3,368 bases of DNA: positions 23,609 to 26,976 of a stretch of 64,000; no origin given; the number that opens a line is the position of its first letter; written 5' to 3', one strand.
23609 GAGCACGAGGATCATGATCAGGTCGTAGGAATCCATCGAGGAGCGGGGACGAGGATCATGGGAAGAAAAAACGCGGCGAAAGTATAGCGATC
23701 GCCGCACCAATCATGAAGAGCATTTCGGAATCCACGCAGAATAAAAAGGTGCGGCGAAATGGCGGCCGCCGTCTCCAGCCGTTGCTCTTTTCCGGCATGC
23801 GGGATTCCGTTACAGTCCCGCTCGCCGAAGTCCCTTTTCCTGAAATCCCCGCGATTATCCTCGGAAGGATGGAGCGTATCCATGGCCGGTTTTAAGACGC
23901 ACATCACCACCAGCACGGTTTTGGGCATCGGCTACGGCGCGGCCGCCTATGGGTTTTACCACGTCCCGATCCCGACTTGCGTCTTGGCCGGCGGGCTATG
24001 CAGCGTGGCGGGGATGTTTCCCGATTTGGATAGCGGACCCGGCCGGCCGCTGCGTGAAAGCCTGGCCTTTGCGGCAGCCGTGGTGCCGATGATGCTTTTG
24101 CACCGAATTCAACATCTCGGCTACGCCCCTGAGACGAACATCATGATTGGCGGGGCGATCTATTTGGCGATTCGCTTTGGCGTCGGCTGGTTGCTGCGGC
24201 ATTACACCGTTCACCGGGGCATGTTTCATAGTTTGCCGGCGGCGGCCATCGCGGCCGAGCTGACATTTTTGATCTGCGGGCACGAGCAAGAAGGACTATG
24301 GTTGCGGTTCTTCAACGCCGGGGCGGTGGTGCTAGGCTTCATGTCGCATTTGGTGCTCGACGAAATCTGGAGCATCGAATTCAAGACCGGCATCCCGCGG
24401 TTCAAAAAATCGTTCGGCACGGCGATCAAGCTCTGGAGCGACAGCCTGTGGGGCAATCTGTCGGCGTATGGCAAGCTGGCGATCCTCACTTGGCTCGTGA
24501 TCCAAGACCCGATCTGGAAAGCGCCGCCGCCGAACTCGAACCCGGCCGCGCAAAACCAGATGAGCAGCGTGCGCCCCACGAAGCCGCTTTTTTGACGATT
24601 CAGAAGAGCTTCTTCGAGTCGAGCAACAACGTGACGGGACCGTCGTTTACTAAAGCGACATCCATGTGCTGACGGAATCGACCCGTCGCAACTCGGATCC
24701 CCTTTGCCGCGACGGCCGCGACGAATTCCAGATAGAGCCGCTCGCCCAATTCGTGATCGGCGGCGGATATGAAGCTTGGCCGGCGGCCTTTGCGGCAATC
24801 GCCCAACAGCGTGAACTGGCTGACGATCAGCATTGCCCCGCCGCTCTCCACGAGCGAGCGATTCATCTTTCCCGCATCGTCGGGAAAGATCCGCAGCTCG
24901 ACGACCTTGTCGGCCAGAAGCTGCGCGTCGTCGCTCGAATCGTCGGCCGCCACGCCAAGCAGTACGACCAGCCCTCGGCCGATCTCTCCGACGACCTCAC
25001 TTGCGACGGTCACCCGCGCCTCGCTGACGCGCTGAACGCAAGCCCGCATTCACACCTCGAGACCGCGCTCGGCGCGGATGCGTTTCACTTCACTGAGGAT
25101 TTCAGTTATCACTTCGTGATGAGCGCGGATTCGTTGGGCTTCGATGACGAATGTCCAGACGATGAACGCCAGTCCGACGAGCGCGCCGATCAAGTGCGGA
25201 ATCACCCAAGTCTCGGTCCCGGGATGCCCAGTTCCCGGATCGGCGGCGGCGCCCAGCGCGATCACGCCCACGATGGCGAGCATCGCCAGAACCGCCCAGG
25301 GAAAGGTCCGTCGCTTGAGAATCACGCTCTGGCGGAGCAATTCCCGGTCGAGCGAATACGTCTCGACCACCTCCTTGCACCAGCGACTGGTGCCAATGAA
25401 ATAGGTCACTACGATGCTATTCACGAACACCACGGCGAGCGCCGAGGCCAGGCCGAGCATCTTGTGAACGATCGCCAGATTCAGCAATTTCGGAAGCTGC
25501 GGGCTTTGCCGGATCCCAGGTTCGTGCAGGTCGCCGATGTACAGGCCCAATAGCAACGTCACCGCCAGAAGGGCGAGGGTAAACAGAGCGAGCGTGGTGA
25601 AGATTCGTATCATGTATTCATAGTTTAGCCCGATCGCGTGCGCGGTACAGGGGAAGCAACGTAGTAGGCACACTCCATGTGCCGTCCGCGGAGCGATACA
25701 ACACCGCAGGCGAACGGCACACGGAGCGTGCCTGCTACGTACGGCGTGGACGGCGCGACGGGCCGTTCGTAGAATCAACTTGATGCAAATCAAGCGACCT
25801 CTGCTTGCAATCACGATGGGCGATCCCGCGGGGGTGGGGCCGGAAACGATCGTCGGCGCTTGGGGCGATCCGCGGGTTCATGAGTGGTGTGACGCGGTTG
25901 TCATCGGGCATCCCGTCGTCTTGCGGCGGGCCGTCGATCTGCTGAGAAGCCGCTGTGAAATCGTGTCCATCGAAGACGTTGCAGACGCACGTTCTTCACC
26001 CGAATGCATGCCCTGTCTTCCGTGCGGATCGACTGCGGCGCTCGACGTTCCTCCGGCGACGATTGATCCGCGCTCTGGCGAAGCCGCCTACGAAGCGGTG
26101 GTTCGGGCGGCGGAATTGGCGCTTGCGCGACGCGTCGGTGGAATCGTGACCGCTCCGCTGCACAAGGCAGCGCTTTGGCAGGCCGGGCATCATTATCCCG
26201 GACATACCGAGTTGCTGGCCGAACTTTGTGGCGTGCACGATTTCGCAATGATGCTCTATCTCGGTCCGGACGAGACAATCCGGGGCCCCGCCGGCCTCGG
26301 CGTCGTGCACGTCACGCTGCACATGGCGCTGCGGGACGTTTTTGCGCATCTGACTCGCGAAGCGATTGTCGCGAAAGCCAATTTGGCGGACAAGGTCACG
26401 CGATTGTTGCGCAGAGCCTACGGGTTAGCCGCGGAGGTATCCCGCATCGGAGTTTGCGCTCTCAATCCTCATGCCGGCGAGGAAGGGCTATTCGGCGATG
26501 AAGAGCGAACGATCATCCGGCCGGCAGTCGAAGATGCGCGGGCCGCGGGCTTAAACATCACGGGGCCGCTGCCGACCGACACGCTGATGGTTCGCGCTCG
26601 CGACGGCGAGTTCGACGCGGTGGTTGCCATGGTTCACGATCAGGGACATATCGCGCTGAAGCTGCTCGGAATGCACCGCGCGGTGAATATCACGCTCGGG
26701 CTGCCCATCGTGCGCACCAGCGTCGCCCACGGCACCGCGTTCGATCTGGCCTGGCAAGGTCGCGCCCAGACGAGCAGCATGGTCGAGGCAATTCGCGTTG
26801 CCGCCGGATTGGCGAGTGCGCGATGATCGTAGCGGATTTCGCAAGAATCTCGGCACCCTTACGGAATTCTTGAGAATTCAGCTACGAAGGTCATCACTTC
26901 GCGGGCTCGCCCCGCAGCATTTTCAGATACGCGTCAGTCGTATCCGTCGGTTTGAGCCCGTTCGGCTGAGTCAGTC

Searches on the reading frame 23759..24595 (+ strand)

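Call 38: search_protein_families(library=pfam, proteins=[window:23759-24595:+], max_evalue=0.0001)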
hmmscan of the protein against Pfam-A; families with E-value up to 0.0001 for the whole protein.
window:23759-24595:+ (278 aa): 1 family
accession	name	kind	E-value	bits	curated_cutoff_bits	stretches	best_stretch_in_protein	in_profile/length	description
PF04307.19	YdjM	-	1.3e-12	48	29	1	47-231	5-138/176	YdjM inner membrane protein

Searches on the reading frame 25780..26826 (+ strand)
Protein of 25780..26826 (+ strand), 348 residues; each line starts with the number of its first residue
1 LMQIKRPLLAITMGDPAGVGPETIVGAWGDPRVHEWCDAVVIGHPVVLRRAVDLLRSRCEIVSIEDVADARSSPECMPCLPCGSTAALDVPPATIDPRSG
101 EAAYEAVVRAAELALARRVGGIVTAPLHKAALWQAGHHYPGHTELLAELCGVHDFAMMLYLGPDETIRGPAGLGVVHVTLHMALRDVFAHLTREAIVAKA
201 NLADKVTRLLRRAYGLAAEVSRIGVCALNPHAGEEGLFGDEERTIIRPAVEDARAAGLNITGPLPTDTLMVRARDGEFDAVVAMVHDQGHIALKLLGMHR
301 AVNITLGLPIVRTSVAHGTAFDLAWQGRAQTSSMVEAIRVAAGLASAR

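Call 38: search_protein_families(library=pfam, proteins=[window:25780-26826:+], max_evalue=0.0001)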
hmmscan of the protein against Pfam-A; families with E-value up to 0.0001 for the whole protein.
window:25780-26826:+ (348 aa): 1 family
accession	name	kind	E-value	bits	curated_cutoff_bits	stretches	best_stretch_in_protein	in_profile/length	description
PF04166.17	PdxA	-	9e-95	317.8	27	1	35-341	1-286/286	Pyridoxal phosphate biosynthetic protein PdxA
